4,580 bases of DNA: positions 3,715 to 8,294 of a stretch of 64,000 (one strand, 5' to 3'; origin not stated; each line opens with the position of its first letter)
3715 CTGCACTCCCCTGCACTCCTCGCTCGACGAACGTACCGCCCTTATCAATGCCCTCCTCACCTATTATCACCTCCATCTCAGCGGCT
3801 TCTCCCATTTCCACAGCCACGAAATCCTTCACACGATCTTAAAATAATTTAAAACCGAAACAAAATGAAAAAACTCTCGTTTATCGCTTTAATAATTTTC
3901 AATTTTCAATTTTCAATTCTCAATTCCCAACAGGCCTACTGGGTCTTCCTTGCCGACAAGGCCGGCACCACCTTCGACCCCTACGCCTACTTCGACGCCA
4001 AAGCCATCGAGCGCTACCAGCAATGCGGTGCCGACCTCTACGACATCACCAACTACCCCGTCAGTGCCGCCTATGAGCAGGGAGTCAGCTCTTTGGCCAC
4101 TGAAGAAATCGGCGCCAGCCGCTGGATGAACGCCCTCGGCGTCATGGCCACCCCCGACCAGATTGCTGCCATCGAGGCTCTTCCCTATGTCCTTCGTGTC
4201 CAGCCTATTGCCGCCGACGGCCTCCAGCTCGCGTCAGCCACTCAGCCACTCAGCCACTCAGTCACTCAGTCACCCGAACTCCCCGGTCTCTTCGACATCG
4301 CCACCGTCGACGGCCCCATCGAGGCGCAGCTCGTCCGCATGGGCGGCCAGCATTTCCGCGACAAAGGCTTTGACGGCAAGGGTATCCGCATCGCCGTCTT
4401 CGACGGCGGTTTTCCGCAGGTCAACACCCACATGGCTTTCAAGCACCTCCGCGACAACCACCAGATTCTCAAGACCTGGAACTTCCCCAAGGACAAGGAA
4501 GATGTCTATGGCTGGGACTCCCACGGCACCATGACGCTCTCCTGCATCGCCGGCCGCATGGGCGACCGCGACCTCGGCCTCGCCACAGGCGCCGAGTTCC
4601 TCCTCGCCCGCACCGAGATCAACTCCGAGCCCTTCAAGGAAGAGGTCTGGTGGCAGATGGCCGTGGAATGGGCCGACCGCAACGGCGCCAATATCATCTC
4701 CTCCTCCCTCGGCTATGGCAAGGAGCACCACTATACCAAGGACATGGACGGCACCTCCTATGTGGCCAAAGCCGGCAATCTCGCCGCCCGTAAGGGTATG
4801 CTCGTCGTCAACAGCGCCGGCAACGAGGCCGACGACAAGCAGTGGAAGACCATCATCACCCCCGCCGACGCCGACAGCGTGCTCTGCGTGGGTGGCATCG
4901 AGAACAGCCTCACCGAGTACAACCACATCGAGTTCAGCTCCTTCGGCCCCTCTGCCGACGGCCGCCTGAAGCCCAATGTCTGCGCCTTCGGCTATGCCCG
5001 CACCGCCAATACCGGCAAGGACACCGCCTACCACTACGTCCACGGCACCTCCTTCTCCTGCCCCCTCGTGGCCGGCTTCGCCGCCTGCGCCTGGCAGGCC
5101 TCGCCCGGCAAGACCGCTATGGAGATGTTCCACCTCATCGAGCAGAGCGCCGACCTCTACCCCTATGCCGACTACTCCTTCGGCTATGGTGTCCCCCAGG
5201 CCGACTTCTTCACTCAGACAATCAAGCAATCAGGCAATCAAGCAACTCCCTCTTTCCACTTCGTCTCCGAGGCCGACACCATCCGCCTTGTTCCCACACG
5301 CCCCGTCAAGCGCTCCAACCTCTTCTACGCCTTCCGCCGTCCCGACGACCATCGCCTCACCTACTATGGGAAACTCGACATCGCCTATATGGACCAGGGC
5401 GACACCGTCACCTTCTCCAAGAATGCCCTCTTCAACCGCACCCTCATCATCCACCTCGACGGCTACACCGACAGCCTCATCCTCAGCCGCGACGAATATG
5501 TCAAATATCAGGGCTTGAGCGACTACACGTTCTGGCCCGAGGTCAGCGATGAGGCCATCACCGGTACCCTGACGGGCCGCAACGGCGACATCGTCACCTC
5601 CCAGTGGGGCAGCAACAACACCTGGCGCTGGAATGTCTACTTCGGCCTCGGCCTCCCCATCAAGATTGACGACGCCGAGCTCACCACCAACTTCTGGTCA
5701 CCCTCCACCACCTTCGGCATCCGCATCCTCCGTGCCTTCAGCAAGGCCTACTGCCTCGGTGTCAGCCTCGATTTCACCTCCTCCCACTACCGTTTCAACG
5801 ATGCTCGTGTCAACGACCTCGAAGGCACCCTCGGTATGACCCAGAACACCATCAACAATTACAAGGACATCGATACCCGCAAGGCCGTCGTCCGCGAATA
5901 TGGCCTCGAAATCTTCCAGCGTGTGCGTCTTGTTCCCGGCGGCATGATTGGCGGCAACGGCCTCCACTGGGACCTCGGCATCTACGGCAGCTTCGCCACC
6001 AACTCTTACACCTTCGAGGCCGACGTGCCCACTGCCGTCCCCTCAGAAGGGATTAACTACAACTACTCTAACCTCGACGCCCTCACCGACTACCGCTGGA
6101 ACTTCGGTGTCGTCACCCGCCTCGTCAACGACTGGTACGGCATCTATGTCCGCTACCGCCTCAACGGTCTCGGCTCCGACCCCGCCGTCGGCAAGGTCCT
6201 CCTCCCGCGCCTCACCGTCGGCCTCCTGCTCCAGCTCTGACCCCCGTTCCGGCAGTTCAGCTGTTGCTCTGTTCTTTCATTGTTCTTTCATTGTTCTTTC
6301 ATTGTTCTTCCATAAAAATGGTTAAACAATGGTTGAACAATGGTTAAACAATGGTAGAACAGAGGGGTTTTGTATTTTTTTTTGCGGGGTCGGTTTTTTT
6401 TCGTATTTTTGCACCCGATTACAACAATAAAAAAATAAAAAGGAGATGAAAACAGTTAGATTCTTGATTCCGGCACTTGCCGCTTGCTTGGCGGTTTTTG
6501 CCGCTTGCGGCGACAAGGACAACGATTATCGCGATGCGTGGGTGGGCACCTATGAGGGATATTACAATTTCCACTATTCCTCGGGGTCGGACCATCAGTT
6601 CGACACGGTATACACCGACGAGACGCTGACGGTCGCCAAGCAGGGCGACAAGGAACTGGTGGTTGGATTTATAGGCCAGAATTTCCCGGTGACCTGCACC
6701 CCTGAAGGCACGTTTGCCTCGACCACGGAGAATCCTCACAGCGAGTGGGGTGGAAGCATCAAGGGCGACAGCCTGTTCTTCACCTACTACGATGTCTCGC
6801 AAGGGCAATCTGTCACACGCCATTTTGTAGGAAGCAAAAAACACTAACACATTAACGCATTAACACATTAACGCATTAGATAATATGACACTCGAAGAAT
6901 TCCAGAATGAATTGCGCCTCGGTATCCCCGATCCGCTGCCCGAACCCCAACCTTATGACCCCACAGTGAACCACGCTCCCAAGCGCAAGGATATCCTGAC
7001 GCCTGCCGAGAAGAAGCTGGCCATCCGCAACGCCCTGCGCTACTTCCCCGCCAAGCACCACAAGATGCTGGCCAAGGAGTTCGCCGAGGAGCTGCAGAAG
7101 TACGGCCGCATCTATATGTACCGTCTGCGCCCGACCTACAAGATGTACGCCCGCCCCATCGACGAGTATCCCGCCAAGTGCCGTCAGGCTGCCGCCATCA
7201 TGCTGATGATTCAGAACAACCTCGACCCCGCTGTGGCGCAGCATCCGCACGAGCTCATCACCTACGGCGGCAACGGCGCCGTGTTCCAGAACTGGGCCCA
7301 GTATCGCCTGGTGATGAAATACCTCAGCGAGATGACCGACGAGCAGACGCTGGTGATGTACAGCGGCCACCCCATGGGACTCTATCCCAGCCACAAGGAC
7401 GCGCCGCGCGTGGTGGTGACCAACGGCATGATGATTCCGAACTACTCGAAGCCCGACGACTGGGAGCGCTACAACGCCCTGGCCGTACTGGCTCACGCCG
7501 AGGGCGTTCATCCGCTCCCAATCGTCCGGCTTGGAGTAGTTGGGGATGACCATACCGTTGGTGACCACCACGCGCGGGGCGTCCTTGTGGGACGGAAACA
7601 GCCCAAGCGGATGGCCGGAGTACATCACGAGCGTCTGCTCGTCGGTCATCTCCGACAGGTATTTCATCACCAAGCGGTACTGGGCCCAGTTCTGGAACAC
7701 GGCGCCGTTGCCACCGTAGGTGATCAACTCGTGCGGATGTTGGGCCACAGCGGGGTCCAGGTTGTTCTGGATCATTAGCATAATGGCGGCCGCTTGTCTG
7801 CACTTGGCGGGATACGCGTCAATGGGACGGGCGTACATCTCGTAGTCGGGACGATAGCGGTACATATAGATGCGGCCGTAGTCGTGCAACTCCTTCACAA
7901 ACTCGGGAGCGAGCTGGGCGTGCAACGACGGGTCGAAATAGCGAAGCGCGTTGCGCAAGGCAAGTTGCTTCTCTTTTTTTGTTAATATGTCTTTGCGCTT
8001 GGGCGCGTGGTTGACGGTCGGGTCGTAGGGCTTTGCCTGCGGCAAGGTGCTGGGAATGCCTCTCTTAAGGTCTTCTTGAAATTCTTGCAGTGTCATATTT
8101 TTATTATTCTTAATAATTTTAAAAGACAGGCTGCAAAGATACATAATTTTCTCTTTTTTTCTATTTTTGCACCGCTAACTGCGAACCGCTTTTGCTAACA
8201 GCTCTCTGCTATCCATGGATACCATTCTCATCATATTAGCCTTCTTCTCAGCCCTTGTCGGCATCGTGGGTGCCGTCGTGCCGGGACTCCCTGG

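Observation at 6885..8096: Two different hutU 5' halves fused tail-to-tail: a spacer-less ~1.2-kb imperfect palindrome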

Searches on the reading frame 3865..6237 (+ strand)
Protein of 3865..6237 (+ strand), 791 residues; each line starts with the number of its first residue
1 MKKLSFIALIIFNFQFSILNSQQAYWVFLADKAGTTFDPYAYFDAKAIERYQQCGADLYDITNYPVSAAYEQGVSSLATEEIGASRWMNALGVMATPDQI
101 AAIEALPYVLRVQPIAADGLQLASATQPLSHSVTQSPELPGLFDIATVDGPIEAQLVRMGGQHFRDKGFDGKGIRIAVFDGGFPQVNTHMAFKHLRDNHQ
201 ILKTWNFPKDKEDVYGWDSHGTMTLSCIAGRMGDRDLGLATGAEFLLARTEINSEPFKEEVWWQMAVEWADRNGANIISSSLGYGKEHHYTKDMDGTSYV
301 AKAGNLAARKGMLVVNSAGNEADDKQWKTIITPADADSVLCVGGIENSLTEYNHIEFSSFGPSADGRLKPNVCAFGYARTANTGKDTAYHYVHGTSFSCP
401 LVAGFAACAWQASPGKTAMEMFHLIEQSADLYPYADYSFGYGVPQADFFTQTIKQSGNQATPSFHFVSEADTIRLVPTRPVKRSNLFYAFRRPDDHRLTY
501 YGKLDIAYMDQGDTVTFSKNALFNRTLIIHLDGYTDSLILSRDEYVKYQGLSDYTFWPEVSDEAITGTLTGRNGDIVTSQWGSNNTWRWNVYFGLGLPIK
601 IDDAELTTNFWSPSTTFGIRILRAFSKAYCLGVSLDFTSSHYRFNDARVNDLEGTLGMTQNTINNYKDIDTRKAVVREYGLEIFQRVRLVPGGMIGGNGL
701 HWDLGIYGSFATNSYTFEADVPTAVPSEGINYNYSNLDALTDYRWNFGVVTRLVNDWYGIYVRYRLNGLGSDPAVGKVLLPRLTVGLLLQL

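Call 35: find_related_loci(query=window:3865-6237:+, collection=genome_contigs, flank=10000)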
Query window:3865-6237:+ (791 aa) in genome_contigs; peptide patterns used: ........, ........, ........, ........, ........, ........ (x = any residue, [..] = any of these).
87 stretches matched a pattern; 49 encode a relative of the query (tblastn E <= 1e-3); 48 distinct loci.
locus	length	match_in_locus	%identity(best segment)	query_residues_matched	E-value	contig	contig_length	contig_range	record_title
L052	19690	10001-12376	96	1-791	0e+0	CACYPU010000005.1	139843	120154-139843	MAG: uncultured Bacteroidetes bacterium isolate RUG12171 genome assembly, contig: RUG12171_asm_5, whole genome shotgun s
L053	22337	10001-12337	74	1-791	0e+0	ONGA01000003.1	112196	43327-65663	uncultured Bacteroidales bacterium isolate RUG279 genome assembly, contig: scaffold_83, whole genome shotgun sequence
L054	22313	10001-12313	75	19-791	0e+0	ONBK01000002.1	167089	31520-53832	uncultured Bacteroidales bacterium isolate RUG153 genome assembly, contig: scaffold_4, whole genome shotgun sequence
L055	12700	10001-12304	72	7-791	0e+0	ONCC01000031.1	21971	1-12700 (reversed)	uncultured Bacteroidales bacterium isolate RUG156 genome assembly, contig: scaffold_942, whole genome shotgun sequence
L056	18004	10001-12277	69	22-791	0e+0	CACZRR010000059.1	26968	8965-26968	MAG: uncultured Bacteroidetes bacterium isolate RUG12890 genome assembly, contig: RUG12890_asm_59, whole genome shotgun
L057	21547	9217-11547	69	1-791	0e+0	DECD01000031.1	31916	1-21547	MAG TPA_asm: Bacteroidales bacterium UBA2939 UBA2939_contig_1521, whole genome shotgun sequence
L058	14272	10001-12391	67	9-790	0e+0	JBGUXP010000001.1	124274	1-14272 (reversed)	MAG: Bacteroidales bacterium isolate ruminal_MAG_50 ruminal_MAG_50_contig_0001, whole genome shotgun sequence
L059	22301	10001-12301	67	1-787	0e+0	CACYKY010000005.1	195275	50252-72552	MAG: uncultured Bacteroidetes bacterium isolate RUG12038 genome assembly, contig: RUG12038_asm_5, whole genome shotgun s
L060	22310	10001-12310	65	1-789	0e+0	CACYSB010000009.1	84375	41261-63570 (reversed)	MAG: uncultured Bacteroidetes bacterium isolate RUG12227 genome assembly, contig: RUG12227_asm_9, whole genome shotgun s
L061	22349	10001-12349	64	1-791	0e+0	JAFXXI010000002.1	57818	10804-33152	MAG: Bacteroidales bacterium isolate RGIG6831 Sheep_Rumen-4__c1419, whole genome shotgun sequence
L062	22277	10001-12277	65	14-789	0e+0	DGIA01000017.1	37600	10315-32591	MAG TPA_asm: Bacteroidales bacterium UBA3834 UBA3834_contig_987, whole genome shotgun sequence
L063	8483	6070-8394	72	1-790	0e+0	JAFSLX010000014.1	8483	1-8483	MAG: Bacteroidales bacterium isolate RGIG3262 Goat_Reticulum-3__c263, whole genome shotgun sequence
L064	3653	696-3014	64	1-789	0e+0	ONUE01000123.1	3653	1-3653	uncultured Bacteroidales bacterium isolate RUG649 genome assembly, contig: scaffold_23849, whole genome shotgun sequence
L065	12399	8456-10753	65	1-787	0e+0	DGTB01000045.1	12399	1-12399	MAG TPA_asm: Bacteroidales bacterium UBA4347 UBA4347_contig_212066, whole genome shotgun sequence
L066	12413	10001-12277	66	7-789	0e+0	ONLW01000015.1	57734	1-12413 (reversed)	uncultured Bacteroidales bacterium isolate RUG429 genome assembly, contig: scaffold_441, whole genome shotgun sequence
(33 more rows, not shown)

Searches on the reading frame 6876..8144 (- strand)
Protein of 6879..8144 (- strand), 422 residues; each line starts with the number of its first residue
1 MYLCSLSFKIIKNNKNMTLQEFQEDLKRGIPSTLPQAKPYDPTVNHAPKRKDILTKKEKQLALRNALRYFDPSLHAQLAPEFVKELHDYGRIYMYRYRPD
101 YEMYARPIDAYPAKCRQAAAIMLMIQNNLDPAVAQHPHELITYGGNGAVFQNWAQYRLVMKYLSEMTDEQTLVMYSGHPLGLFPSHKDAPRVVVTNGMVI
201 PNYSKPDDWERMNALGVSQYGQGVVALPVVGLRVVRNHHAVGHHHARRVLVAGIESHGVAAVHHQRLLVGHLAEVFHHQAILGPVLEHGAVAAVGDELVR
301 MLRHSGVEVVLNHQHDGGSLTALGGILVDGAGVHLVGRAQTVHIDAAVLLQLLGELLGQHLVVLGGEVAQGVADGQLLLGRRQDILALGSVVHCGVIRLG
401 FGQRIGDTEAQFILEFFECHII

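Call 4: search_protein_families(library=pfam, proteins=[window:6876-8096:-])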
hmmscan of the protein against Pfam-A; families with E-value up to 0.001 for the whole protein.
window:6876-8096:- (406 aa): 1 family
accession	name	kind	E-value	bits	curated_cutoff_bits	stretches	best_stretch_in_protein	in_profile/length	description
PF17391.7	Urocanase_N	-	1.2e-53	180.7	23.2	1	87-206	1-120/127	Urocanase N-terminal domain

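Call 25: list_cluster_members(proteins=[window:6879-8144:-, window:6879-8096:-, window:6885-7775:+, window:6446-6844:+, window:8215-8721:+, window:3865-6237:+])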
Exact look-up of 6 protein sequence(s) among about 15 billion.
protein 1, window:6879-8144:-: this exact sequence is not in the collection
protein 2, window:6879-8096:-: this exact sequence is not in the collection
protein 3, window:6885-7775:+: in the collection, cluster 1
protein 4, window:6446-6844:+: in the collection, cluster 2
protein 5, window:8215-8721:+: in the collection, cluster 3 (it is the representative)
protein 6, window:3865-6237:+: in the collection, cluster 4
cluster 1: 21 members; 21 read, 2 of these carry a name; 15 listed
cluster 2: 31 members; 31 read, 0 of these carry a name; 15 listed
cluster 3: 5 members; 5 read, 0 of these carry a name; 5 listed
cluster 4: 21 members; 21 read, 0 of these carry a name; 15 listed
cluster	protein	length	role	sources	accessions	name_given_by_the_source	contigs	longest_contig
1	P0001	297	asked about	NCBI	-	-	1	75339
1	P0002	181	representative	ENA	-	-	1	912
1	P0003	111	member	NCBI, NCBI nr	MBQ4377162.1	MAG: urocanate hydratase, partial [Bacteroidales bacterium] | urocanate hydratase [Bacteroidales bacterium]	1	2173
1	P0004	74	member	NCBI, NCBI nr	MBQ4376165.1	MAG: urocanate hydratase, partial [Bacteroidales bacterium] | urocanate hydratase [Bacteroidales bacterium]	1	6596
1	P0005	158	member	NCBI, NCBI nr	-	-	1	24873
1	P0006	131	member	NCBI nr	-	-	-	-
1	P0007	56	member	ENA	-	-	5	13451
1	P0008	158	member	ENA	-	-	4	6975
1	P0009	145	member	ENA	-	-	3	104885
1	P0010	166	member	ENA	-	-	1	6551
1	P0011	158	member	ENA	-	-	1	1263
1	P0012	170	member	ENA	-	-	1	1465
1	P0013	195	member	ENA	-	-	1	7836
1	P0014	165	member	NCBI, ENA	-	-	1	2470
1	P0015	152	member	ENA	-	-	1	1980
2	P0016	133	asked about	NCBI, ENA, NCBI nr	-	-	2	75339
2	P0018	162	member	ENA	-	-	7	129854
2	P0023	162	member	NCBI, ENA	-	-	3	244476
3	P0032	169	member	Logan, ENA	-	-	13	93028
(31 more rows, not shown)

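Call 26: find_encoding_contigs(protein=P0016, flank=6000, max_places=6)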
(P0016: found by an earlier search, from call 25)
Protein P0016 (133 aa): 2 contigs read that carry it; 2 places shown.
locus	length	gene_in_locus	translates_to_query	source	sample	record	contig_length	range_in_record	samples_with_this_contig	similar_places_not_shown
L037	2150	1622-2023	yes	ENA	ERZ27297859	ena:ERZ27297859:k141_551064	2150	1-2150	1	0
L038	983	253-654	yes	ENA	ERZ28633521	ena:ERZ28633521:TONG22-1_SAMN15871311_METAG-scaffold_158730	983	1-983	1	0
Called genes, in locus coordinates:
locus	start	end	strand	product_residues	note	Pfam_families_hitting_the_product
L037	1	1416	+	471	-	?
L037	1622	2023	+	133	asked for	-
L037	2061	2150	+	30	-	?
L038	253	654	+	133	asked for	-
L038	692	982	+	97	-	?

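Call 27: find_encoding_contigs(protein=P0032, flank=6000, max_places=8)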
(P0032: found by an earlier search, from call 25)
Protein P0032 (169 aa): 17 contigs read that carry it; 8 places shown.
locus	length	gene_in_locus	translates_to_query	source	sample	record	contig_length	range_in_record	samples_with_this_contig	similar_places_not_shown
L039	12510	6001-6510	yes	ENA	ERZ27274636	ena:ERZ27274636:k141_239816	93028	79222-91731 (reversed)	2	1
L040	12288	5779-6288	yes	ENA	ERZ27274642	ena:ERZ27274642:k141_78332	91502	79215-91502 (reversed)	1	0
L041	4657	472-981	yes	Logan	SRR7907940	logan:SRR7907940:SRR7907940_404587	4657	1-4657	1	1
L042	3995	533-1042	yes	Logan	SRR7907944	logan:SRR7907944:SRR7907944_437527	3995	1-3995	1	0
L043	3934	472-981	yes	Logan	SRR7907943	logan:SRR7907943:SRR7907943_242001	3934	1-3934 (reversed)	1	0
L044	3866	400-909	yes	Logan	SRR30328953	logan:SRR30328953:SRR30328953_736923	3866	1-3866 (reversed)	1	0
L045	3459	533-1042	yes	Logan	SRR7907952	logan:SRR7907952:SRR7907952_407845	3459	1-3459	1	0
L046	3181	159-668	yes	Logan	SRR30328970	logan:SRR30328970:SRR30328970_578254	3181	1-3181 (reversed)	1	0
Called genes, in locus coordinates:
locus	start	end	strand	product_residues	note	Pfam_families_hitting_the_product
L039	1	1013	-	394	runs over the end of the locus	PF02492:cobW, PF07683:CobW_C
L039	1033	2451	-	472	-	-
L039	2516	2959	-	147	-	PF18347:DUF5606, PF21186:DUF6852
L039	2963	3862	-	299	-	-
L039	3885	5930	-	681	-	PF17391:Urocanase_N, PF01175:Urocanase, PF17392:Urocanase_C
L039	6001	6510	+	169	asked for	PF04306:DUF456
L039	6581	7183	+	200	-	-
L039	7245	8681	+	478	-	-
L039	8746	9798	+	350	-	PF01263:Aldose_epim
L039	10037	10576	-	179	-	PF00849:PseudoU_synth_2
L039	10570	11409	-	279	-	PF00106:adh_short, PF08659:KR, PF01370:Epimerase, PF13460:NAD_binding_10 (weak), PF13561:adh_short_C2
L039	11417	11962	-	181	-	PF13673:Acetyltransf_10, PF00583:Acetyltransf_1, PF13508:Acetyltransf_7, PF08445:FR47 (faint)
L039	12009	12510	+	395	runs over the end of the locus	PF10509:GalKase_gal_bdg, PF00288:GHMP_kinases_N, PF08544:GHMP_kinases_C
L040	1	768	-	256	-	?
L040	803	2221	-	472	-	-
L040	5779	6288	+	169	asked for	PF04306:DUF456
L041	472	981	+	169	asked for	PF04306:DUF456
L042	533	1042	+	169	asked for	PF04306:DUF456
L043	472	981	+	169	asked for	PF04306:DUF456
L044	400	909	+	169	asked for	PF04306:DUF456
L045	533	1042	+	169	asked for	PF04306:DUF456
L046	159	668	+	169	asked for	PF04306:DUF456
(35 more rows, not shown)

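Call 28: find_encoding_contigs(protein=P0023, flank=8000, max_places=4)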
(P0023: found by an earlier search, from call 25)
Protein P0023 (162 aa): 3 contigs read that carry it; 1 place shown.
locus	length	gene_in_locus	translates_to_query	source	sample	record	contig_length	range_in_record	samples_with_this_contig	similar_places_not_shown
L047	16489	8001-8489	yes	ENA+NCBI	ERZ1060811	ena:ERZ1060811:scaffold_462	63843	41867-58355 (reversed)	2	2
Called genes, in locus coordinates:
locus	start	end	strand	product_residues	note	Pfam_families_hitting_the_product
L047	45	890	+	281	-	PF04085:MreC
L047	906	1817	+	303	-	PF01963:TraB_PrgY_gumN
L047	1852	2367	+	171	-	-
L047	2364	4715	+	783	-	PF21544:PorZ_N_b_propeller, PF07494:Reg_prop (faint), PF13860:FlgD_ig (faint)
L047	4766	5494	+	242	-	PF11967:RecO_N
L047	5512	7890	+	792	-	PF00082:Peptidase_S8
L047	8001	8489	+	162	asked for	-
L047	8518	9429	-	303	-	-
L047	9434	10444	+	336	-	PF01175:Urocanase, PF17392:Urocanase_C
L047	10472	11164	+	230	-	PF04402:SIMPL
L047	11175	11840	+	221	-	PF06508:QueC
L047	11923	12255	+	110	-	PF01242:PTPS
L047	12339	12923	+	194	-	PF13353:Fer4_12 (faint), PF04055:Radical_SAM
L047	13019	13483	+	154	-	PF14489:QueF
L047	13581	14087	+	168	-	PF08281:Sigma70_r4_2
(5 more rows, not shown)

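Call 29: find_encoding_contigs(protein=P0018, flank=8000, max_places=4)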
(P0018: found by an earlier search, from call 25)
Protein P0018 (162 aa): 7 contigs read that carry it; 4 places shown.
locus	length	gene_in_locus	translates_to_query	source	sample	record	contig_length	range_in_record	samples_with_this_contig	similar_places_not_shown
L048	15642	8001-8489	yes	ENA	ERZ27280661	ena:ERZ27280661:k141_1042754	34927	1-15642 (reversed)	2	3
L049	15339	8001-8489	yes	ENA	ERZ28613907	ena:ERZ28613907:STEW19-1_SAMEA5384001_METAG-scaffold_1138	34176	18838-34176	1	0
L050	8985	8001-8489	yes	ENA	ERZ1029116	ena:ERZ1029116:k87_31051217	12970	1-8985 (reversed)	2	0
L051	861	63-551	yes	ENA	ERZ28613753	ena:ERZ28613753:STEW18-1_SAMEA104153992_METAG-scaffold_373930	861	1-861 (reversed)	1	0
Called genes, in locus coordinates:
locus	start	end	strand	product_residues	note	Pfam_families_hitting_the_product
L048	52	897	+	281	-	PF04085:MreC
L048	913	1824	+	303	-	PF01963:TraB_PrgY_gumN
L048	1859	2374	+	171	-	-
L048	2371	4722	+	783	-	PF21544:PorZ_N_b_propeller, PF07494:Reg_prop (faint), PF13860:FlgD_ig (faint)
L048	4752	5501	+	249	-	PF11967:RecO_N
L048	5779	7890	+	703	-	PF00082:Peptidase_S8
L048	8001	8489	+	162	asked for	-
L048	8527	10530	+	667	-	PF17391:Urocanase_N, PF01175:Urocanase, PF17392:Urocanase_C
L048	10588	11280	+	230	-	PF04402:SIMPL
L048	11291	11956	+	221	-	PF06508:QueC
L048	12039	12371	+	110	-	PF01242:PTPS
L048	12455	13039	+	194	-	PF13353:Fer4_12 (faint), PF04055:Radical_SAM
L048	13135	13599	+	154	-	PF14489:QueF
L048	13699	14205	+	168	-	PF08281:Sigma70_r4_2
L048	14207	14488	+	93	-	-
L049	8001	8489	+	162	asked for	-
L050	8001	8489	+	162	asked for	-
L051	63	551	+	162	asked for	-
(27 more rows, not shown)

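Call 56: find_encoding_contigs(protein=P0013, flank=3000, max_places=3)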
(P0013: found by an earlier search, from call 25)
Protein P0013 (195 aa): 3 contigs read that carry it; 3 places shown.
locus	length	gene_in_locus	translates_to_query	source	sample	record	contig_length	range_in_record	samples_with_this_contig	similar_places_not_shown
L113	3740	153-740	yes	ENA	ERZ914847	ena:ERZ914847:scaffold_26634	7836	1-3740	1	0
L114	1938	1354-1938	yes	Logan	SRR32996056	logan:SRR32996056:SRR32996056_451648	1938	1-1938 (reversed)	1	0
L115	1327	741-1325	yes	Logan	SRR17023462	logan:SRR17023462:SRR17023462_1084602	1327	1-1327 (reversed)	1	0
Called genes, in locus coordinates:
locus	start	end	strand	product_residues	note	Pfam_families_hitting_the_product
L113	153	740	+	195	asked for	PF17391:Urocanase_N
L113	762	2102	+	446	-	PF01175:Urocanase, PF17392:Urocanase_C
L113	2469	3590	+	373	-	PF01156:IU_nuc_hydro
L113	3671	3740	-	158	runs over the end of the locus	PF00293:NUDIX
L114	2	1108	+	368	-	?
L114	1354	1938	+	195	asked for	PF17391:Urocanase_N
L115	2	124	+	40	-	PF18962:Por_Secre_tail (weak)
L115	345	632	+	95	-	PF01909:NTP_transf_2, PF18765:Polbeta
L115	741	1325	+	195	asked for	PF17391:Urocanase_N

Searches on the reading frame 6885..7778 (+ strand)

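Call 4: search_protein_families(library=pfam, proteins=[window:6885-7778:+])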
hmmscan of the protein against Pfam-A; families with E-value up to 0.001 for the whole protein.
window:6885-7778:+ (297 aa): 1 family
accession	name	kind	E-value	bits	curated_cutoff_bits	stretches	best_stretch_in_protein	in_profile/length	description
PF17391.7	Urocanase_N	-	1.8e-50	170.5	23.2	1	87-202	1-116/127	Urocanase N-terminal domain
